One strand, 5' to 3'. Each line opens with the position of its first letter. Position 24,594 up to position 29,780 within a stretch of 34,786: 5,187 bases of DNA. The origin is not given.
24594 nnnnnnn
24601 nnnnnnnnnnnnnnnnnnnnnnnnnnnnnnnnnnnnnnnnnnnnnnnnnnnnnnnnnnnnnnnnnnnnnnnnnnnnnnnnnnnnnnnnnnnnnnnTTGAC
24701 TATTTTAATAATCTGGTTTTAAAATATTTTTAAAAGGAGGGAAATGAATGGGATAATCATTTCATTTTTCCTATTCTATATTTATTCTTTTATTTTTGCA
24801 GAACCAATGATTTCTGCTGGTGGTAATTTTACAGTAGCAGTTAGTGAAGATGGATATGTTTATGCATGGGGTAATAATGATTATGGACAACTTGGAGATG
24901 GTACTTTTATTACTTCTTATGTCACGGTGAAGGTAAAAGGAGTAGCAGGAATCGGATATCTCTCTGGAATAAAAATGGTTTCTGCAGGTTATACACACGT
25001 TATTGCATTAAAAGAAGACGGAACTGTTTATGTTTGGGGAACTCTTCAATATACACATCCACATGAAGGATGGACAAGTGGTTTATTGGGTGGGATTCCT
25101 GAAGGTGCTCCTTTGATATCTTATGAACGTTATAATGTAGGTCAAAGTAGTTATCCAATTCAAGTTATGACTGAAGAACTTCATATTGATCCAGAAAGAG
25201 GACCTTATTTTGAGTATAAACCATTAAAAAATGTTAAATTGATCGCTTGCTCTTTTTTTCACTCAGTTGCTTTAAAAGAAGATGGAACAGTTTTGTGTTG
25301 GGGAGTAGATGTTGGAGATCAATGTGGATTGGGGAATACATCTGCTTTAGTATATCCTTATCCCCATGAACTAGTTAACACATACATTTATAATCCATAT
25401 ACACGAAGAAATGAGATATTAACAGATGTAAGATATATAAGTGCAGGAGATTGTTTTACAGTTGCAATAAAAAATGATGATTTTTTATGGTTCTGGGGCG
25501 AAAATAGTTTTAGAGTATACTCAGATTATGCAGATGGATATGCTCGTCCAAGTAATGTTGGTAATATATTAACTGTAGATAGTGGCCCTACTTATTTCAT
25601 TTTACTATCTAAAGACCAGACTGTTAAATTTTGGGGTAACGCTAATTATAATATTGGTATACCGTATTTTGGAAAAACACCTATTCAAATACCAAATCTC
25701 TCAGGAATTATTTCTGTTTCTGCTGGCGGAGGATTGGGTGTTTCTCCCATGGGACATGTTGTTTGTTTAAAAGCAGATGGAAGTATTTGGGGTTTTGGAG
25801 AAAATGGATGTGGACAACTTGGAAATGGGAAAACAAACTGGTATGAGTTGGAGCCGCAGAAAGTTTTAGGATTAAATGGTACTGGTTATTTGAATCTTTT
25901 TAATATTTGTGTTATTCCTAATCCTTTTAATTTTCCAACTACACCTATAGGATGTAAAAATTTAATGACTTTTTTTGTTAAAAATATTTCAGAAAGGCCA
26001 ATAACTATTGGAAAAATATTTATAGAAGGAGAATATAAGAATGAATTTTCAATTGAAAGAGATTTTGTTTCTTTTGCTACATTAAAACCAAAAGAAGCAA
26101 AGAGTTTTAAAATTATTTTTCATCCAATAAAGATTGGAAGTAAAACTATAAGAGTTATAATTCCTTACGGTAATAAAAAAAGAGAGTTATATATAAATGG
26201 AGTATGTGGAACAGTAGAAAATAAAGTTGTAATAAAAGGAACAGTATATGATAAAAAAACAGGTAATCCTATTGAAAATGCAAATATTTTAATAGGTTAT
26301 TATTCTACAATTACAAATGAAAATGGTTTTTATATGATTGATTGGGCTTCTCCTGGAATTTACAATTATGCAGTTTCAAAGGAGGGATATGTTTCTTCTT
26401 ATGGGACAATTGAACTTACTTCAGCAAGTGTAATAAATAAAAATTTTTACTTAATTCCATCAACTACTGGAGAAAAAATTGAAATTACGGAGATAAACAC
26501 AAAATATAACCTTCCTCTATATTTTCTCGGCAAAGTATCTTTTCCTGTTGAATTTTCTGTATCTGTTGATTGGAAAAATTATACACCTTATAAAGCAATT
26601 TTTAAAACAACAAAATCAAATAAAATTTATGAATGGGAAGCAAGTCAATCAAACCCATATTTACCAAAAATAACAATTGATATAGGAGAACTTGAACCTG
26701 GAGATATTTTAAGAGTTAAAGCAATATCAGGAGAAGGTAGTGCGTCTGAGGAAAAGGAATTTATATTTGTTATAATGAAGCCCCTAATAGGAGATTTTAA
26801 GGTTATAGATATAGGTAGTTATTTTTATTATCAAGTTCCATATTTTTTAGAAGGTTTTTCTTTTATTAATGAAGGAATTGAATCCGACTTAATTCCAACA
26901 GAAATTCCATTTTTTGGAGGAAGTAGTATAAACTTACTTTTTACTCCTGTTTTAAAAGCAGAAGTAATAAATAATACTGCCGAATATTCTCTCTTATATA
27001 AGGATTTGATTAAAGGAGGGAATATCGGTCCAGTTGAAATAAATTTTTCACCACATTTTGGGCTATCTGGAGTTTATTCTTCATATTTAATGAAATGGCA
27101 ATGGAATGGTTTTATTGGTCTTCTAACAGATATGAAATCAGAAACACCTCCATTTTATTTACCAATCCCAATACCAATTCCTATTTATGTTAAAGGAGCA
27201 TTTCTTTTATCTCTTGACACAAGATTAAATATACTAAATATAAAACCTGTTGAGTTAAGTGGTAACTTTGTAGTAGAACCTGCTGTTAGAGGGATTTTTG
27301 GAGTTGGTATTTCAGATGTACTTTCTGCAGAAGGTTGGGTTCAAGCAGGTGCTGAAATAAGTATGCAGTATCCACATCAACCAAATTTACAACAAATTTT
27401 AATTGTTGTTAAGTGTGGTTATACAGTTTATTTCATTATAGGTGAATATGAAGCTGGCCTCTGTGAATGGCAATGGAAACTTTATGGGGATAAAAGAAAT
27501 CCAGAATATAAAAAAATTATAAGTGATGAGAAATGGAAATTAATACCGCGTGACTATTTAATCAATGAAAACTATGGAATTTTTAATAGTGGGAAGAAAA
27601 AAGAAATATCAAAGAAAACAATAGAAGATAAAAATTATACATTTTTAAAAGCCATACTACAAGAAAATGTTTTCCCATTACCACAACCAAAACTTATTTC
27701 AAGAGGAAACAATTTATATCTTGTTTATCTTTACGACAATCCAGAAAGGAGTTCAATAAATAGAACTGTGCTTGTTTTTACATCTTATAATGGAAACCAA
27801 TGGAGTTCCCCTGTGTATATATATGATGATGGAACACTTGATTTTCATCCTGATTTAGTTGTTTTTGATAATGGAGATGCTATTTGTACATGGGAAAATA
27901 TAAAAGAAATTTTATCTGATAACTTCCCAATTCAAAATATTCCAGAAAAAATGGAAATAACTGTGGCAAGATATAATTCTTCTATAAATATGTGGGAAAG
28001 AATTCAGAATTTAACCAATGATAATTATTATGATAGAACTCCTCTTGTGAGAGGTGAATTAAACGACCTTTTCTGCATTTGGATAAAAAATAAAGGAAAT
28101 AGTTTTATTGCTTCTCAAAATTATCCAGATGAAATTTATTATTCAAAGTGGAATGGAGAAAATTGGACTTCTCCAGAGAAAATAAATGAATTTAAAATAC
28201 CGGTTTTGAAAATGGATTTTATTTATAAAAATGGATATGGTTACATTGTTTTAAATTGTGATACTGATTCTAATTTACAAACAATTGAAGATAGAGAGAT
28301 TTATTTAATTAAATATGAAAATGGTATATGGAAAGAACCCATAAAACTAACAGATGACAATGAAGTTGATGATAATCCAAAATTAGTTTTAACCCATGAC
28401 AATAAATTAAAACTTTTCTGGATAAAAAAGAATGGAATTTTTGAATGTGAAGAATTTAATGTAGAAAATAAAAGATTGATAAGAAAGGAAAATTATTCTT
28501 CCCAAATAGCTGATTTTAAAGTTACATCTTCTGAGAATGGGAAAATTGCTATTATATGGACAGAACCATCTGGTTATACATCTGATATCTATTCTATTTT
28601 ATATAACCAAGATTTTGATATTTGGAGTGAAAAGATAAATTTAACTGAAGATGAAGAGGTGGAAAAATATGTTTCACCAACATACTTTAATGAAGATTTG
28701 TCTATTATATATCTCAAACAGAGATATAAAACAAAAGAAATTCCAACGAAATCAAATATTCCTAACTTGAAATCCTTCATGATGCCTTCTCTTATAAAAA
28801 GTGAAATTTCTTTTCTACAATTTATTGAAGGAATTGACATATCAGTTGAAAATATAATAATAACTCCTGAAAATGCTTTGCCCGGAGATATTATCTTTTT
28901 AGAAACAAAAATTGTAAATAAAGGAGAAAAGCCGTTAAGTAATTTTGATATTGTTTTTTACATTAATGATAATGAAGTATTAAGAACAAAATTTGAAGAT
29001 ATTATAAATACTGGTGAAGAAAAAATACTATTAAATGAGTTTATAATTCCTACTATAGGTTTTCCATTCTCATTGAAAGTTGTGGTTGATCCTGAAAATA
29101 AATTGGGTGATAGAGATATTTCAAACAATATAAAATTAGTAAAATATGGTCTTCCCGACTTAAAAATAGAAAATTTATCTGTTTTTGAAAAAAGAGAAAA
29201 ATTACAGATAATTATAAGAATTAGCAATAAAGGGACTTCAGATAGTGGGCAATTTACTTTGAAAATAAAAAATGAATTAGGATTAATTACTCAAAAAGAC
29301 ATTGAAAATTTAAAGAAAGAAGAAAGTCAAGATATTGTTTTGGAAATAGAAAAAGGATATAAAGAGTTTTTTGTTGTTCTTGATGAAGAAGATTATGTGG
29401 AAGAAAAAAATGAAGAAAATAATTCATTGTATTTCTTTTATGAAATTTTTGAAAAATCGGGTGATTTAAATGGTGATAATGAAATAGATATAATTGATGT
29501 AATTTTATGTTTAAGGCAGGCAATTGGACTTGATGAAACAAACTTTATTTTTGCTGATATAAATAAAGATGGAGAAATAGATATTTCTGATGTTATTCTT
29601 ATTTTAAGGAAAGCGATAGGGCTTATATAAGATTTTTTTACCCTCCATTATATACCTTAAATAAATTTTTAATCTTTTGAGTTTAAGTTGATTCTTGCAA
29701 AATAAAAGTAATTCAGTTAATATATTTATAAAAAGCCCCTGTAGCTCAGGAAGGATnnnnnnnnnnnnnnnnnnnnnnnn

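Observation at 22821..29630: Divergent two-gene module: secreted C11 protease and a 1628-aa RCC1/Ig/CARDB giant protein sharing a dockerin tag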

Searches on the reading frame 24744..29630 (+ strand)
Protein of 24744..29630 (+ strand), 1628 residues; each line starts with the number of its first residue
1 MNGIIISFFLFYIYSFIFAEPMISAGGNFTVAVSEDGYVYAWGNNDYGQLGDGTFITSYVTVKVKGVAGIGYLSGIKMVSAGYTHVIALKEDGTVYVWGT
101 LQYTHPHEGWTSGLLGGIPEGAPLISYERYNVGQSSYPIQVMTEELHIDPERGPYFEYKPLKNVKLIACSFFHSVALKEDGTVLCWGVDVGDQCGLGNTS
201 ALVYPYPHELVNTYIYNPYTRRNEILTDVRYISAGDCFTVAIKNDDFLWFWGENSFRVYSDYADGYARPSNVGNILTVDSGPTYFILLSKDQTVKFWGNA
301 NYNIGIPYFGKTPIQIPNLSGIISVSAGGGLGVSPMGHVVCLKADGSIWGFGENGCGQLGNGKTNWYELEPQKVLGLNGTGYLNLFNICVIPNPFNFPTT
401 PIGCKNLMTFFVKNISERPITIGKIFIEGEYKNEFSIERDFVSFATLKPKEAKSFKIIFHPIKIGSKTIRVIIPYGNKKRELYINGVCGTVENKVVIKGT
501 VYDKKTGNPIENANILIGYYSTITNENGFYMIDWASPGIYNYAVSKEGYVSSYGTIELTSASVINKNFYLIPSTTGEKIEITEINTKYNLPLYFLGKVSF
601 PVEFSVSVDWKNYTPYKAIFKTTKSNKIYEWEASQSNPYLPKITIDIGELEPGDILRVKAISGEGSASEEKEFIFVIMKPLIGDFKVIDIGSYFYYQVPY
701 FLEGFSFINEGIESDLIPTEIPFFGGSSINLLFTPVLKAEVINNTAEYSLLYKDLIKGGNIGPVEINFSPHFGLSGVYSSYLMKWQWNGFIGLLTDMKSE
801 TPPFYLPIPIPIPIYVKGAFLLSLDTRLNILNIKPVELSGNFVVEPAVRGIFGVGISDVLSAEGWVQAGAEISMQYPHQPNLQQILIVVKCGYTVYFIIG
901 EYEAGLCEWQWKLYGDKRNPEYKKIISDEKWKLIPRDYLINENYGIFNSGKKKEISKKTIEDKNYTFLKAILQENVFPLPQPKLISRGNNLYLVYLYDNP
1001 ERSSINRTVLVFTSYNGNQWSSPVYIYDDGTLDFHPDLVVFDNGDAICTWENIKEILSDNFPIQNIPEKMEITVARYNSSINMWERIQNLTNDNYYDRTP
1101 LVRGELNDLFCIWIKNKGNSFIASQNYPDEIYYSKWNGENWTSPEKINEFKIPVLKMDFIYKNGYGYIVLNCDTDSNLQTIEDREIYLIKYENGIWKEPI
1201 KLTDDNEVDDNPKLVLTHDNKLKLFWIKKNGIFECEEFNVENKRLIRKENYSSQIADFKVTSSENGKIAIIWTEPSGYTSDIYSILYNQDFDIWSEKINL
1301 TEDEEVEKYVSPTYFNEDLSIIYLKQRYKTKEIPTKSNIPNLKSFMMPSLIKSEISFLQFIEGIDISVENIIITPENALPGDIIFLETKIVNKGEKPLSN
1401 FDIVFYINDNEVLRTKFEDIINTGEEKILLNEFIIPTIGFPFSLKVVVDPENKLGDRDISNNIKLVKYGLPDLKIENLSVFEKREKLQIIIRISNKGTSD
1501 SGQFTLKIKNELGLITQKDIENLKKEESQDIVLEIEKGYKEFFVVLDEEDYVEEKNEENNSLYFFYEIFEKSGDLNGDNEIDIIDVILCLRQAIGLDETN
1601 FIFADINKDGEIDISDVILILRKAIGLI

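Call 3: search_protein_families(library=pfam, proteins=[window:24744-29630:+], max_evalue=0.1)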
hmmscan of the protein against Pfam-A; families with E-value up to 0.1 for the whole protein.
window:24744-29630:+ (1628 aa): 12 families
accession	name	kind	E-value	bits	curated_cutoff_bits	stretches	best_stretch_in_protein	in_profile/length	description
PF25390.1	WD40_RLD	-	4.7e-45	154.9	150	1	23-200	200-336/363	RCC1-like domain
PF13540.12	RCC1_2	-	2.3e-31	107.2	22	4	23-49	4-30/30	Regulator of chromosome condensation (RCC1) repeat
PF07705.17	CARDB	-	6e-19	68.6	22.7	2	1471-1562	2-99/101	CARDB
PF00415.24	RCC1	-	6.5e-19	68.7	21.7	3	36-89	1-50/50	Regulator of chromosome condensation (RCC1) repeat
PF13620.12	CarboxypepD_reg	-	1.6e-10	41.6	32.3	1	497-569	2-80/82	Carboxypeptidase regulatory-like domain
PF13715.12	CarbopepD_reg_2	-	2.1e-07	31.3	32.2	1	497-573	1-79/88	CarboxypepD_reg-like domain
PF00404.24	Dockerin_1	-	1.7e-06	28.6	22.9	1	1573-1620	2-52/57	Dockerin type I domain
PF22544.2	HYDIN_VesB_CFA65-like_Ig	-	0.0015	19.2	25.5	1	393-484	8-97/100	HYDIN/CFA65/VesB-like, Ig-like domain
PF22073.2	Cep192_D4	-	0.0033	18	35.5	1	396-473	12-92/112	Cep192 domain 4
PF25384.1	Alsin_RLD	-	0.0042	16.9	100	0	23-55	280-312/405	Alsin RCC1-like domain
PF13405.12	EF-hand_6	-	0.039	14.2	25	0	1601-1623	6-28/30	EF-hand domain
PF12371.14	TMEM131_like_N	-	0.073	13.7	28.8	0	392-468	5-77/84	Transmembrane protein 131-like N-terminal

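Call 4: search_protein_families(library=ncbifam, proteins=[window:24744-29630:+], max_evalue=0.1)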
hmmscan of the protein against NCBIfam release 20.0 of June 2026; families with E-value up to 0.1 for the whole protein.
window:24744-29630:+ (1628 aa): 3 families
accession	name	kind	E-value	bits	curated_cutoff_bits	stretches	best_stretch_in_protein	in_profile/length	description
NF052345.1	S_layer_anammox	exception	9.9e-07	26.5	1400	1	495-580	1313-1401/1596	Kustd1514 family S-layer glycoprotein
NF052324.1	PorU_rel_Nterm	equivalog_domain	0.0024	16.1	450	1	1479-1560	789-879/879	putative type IX secretion system sortase PorU2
NF012200.0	choice_anch_D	domain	0.016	15.7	45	1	391-471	20-99/108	choice-of-anchor D domain-containing protein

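Call 14: find_homologous_proteins(query=window:24744-29630:+)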
Query window:24744-29630:+ (1628 aa): 1562 proteins with E <= 0.001 among 8000 candidates; the best 120 are listed.
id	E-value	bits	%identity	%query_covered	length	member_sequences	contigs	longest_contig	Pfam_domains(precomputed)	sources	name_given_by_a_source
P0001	0.0e+0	3428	100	88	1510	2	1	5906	PF13715.13,PF00415.25,PF13540.13,PF07705.18,PF13620.13,PF25384.2,PF25390.2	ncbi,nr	ncbi:MAG: carboxypeptidase regulatory-like domain-containing protein, partial [bacterium]|nr:carboxy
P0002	0.0e+0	1587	48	99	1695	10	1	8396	PF22073.3,PF13715.13,PF00415.25,PF13540.13,PF07705.18,PF13620.13,PF25384.2,PF25390.2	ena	-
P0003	0.0e+0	1266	31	22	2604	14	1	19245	PF00415.25,PF13540.13,PF25384.2,PF25390.2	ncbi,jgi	ncbi:MAG: prepilin-type N-terminal cleavage/methylation domain-containing protein [Candidatus Paceib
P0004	1.2e-211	724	32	22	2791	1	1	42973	PF00415.25,PF03160.21,PF13540.13,PF25384.2,PF25390.2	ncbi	ncbi:MAG: Calx-beta domain-containing protein [Deltaproteobacteria bacterium]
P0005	1.3e-210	720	35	22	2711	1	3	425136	PF12733.14,PF00415.25,PF13540.13,PF25384.2,PF25390.2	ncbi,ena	-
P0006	3.8e-163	563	31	24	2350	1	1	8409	PF00415.25,PF17957.8,PF13540.13,PF25384.2,PF25390.2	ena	-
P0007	6.5e-144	499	29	23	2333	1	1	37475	PF00415.25,PF18998.7,PF13540.13,PF25384.2,PF25390.2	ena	-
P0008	1.1e-143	499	28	23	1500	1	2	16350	PF00415.25,PF13291.13,PF13540.13,PF25384.2,PF25390.2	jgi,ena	-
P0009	8.4e-142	492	29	21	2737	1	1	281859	PF26182.1,PF00415.25,PF13540.13,PF02368.25,PF25384.2,PF26918.1,PF25390.2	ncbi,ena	-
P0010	4.5e-133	463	31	22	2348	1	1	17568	PF00415.25,PF17957.8,PF13540.13,PF25384.2,PF25390.2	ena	-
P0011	7.9e-122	426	30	23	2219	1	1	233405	PF01833.31,PF00415.25,PF13540.13,PF25384.2,PF00041.28,PF16656.12,PF25390.2,PF20144.6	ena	-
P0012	1.6e-121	425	28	22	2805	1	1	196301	PF28033.1,PF25059.2,PF00415.25,PF13287.13,PF13750.13,PF25788.3,PF13540.13,PF25384.2,PF25390.2,PF21470.2,PF13290.14,PF18370.8,PF00041.28,PF19077.7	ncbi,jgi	ncbi:MAG: fibronectin type III domain-containing protein [Opitutaceae bacterium]|jgi:alpha-tubulin s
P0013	9.7e-121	423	29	22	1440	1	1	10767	PF00415.25,PF13540.13,PF25384.2,PF25390.2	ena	-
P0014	8.9e-120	419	30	21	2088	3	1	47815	PF01108.24,PF00415.25,PF13540.13,PF25833.1,PF21910.3,PF25384.2,PF00041.28,PF25390.2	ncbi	-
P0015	3.4e-118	414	29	21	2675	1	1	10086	PF21764.4,PF26182.1,PF00415.25,PF13540.13,PF02368.25,PF25384.2,PF26918.1,PF25390.2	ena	-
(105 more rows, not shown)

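Call 15: find_encoding_contigs(protein=P0002, flank=10000)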
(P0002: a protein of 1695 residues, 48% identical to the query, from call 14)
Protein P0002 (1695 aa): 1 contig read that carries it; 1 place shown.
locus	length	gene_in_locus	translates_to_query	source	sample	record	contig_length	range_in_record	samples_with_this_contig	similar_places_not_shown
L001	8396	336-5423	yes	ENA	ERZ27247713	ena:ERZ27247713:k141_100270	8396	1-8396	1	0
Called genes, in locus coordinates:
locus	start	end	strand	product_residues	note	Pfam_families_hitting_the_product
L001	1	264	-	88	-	?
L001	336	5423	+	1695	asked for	PF13540:RCC1_2, PF25390:WD40_RLD, PF00415:RCC1, PF13540:RCC1_2, PF00415:RCC1, PF13540:RCC1_2, PF00415:RCC1, PF25390:WD40_RLD, +8 more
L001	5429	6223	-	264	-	PF02146:SIR2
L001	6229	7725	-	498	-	PF03446:NAD_binding_2, PF00393:6PGD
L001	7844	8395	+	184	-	?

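Call 16: find_encoding_contigs(protein=P0001, flank=10000)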
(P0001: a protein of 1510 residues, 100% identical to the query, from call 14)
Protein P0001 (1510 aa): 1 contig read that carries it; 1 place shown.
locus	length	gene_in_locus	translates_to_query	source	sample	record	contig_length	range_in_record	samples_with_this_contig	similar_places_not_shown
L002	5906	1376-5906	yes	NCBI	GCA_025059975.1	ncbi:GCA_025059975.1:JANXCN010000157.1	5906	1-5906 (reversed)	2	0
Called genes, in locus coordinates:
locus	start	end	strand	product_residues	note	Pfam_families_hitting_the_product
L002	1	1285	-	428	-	PF03415:Peptidase_C11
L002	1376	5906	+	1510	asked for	PF00415:RCC1, PF13540:RCC1_2, PF25390:WD40_RLD, PF00415:RCC1, PF13540:RCC1_2, PF25390:WD40_RLD, PF13540:RCC1_2 (weak), PF13620:CarboxypepD_reg, +3 more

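Call 51: list_cluster_members(proteins=[P0001, P0141, P0144, P0148, P0151, P0152, P0153, P0156])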
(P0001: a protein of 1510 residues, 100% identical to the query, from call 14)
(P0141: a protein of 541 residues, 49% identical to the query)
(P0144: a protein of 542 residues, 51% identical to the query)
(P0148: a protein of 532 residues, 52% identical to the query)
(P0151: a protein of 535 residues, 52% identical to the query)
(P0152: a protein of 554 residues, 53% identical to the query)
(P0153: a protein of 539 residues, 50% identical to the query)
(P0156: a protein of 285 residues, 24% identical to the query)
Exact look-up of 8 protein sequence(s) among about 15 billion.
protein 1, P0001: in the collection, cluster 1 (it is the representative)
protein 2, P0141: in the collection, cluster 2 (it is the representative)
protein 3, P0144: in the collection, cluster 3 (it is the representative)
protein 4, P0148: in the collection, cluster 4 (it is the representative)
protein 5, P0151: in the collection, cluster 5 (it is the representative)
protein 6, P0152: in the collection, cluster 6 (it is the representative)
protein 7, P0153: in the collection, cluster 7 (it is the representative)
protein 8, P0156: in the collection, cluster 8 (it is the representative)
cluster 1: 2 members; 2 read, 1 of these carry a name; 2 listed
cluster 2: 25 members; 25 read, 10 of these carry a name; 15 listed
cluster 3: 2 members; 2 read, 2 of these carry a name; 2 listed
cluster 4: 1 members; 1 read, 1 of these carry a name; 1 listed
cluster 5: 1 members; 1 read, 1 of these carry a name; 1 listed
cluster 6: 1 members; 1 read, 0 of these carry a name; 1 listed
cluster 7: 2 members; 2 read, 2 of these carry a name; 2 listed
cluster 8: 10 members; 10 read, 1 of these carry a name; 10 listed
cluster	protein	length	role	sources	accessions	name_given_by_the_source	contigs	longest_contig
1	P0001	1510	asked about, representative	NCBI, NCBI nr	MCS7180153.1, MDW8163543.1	MAG: carboxypeptidase regulatory-like domain-containing protein, partial [bacterium] | carboxypeptidase regulatory-like domain-containing protein [bacterium]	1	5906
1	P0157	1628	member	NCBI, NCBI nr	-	-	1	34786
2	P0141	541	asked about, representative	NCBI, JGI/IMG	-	-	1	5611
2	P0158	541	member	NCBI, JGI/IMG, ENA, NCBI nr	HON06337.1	MAG TPA: cohesin domain-containing protein [bacterium] | cohesin domain-containing protein [bacterium]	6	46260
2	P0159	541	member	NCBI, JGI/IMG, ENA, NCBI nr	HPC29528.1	MAG TPA: cohesin domain-containing protein [bacterium] | cohesin domain-containing protein [bacterium]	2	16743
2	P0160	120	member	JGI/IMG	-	hypothetical protein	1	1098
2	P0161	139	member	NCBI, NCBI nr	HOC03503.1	MAG TPA: cohesin domain-containing protein, partial [bacterium] | cohesin domain-containing protein [bacterium]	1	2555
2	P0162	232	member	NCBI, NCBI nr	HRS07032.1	MAG TPA: hypothetical protein P5065_08380, partial [Candidatus Ratteibacteria bacterium] | hypothetical protein [Candidatus Ratteibacteria bacterium]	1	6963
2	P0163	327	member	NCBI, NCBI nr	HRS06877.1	MAG TPA: cohesin domain-containing protein, partial [Candidatus Ratteibacteria bacterium] | cohesin domain-containing protein [Candidatus Ratteibacteria bacterium]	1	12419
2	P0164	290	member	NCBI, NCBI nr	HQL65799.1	MAG TPA: hypothetical protein PLS78_08075, partial [bacterium] | hypothetical protein [bacterium]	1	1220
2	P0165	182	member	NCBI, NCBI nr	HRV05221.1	MAG TPA: cohesin domain-containing protein, partial [Candidatus Ratteibacteria bacterium] | cohesin domain-containing protein [Candidatus Ratteibacteria bacterium]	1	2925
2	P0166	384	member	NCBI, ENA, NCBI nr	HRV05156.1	MAG TPA: hypothetical protein P5025_08985 [Candidatus Ratteibacteria bacterium] | hypothetical protein [Candidatus Ratteibacteria bacterium]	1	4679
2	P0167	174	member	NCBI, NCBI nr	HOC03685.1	MAG TPA: hypothetical protein PKK91_09425, partial [bacterium] | hypothetical protein [bacterium]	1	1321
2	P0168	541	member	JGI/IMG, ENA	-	-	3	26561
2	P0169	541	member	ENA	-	-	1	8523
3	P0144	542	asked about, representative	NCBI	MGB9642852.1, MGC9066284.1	MAG: cohesin domain-containing protein [Candidatus Ratteibacteria bacterium]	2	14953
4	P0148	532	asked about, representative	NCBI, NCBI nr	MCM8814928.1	MAG: cohesin domain-containing protein [Candidatus Omnitrophica bacterium] | cohesin domain-containing protein [Candidatus Omnitrophota bacterium]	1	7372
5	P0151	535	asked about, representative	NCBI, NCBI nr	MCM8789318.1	MAG: cohesin domain-containing protein [Candidatus Omnitrophica bacterium] | cohesin domain-containing protein [Candidatus Omnitrophota bacterium]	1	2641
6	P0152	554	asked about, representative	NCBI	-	-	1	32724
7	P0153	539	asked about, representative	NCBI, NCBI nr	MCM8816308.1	MAG: cohesin domain-containing protein [Candidatus Omnitrophica bacterium] | cohesin domain-containing protein [Candidatus Omnitrophota bacterium]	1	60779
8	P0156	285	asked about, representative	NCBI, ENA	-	-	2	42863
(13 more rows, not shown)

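Call 53: find_encoding_contigs(protein=P0157, flank=10000, max_places=4)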
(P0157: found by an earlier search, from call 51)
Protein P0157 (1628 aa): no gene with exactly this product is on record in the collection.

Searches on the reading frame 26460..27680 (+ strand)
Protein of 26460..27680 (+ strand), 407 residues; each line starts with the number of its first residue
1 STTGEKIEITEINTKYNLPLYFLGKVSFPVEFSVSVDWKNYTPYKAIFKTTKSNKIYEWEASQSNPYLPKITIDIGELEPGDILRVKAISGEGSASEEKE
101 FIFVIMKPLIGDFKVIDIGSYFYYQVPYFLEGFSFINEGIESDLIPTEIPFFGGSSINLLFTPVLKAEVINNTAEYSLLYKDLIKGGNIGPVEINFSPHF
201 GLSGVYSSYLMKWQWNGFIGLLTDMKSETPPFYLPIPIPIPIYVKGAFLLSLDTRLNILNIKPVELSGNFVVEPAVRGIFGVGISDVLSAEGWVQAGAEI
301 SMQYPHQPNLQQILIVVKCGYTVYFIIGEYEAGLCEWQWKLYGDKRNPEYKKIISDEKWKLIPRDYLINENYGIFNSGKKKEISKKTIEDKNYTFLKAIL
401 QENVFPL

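Call 76: search_protein_families(library=pfam, proteins=[window:26460-27680:+], max_evalue=1)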
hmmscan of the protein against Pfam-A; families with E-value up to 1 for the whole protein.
window:26460-27680:+ (407 aa): 0 families

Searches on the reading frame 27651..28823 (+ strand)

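Call 76: search_protein_families(library=pfam, proteins=[window:27651-28823:+], max_evalue=1)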
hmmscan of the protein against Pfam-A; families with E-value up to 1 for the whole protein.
window:27651-28823:+ (391 aa): 1 family
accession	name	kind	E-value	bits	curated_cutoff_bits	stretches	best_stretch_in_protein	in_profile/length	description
PF24067.1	Beta-prop_BT_1020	-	0.074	13.1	27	1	12-58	52-98/236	BT_1020-like, N-terminal beta propeller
